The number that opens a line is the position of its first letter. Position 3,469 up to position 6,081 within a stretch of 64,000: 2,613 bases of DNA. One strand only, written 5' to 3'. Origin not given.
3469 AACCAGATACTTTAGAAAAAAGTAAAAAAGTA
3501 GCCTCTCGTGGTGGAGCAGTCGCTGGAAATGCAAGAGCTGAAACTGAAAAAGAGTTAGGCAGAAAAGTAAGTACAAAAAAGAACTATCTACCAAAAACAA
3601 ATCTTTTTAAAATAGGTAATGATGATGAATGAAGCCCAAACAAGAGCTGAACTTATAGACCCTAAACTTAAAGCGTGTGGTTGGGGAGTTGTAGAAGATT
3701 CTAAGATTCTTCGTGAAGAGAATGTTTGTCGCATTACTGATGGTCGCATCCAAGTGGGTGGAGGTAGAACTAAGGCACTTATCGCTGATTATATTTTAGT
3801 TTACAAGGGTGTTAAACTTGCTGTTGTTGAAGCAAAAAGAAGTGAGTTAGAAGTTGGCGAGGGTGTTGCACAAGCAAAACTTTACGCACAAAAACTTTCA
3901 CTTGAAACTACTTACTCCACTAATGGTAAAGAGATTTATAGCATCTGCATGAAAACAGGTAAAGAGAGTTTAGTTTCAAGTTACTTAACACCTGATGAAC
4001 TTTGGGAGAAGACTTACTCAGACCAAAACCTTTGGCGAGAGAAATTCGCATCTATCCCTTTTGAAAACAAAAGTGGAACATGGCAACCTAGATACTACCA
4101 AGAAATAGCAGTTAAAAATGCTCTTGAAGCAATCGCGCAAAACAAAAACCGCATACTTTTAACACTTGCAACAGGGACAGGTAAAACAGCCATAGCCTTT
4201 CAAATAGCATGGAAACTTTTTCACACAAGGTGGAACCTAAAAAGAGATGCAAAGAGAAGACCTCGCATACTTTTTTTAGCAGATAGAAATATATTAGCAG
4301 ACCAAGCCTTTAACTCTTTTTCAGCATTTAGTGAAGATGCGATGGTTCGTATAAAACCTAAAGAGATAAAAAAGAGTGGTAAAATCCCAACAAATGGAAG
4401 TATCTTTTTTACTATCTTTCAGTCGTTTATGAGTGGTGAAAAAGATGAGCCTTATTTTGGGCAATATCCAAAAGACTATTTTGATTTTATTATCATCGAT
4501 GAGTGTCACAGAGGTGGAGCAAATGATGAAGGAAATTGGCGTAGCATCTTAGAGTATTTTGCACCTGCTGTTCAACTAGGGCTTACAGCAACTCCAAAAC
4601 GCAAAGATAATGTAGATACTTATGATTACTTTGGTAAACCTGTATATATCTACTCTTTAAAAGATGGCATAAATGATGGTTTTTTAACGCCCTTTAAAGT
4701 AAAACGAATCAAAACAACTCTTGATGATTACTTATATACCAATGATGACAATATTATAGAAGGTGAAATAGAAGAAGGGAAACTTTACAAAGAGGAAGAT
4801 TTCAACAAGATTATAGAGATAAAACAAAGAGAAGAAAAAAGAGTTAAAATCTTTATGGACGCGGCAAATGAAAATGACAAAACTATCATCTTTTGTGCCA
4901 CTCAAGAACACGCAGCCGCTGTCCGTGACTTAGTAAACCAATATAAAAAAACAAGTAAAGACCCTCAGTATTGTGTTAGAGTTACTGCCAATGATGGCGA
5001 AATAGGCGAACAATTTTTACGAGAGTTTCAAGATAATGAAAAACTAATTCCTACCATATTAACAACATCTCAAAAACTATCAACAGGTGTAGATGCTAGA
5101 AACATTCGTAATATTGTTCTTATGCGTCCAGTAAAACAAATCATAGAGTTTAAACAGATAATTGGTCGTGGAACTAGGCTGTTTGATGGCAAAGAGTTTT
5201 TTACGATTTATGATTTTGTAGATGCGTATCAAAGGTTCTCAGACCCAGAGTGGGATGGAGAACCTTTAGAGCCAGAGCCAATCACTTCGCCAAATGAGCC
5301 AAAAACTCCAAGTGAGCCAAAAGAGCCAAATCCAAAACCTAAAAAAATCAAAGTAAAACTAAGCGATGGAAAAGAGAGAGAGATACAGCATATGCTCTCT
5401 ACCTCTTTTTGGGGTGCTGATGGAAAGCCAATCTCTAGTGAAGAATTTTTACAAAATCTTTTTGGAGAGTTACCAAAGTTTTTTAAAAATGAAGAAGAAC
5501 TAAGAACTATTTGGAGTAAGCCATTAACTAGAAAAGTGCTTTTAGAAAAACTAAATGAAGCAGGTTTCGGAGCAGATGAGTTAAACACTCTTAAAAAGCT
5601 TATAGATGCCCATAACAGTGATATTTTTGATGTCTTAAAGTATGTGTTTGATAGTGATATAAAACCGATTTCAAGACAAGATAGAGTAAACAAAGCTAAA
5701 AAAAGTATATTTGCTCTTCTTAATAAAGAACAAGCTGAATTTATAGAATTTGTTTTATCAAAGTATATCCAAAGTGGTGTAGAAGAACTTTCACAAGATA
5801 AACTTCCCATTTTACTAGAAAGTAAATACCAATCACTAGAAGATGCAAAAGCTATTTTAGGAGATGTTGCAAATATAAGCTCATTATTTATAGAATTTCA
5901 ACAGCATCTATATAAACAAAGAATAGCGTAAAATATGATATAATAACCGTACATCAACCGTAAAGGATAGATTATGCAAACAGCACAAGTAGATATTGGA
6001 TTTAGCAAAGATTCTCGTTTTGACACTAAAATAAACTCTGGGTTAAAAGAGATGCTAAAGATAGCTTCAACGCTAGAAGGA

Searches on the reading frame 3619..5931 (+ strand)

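Call 65: search_protein_families(library=pfam, proteins=[window:3619-5931:+])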
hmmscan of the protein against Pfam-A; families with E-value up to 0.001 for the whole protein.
window:3619-5931:+ (770 aa): 7 families
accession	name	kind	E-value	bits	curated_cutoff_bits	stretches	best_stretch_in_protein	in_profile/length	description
PF04851.21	ResIII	-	1.2e-40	139.6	22.5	1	156-328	3-164/164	Type III restriction enzyme, res subunit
PF08463.15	EcoEI_R_C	-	1.9e-27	96.8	24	1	608-765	1-163/163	EcoEI R protein C-terminal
PF18766.7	SWI2_SNF2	-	3.2e-22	79.7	26.7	1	160-362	1-191/221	SWI2/SNF2 ATPase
PF00270.35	DEAD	-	1.5e-12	48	26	1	167-329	6-162/167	DEAD/DEAH box helicase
PF04313.20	HSDR_N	-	4.5e-07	30.4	25.1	1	3-92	2-165/198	Type I restriction enzyme R protein N terminus (HSDR_N)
PF00271.37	Helicase_C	-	6.2e-07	30.1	23.5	1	415-520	11-108/110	Helicase conserved C-terminal domain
PF20720.3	nSTAND3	-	0.00075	19.7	27.2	0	160-207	2-48/155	Novel STAND NTPase 3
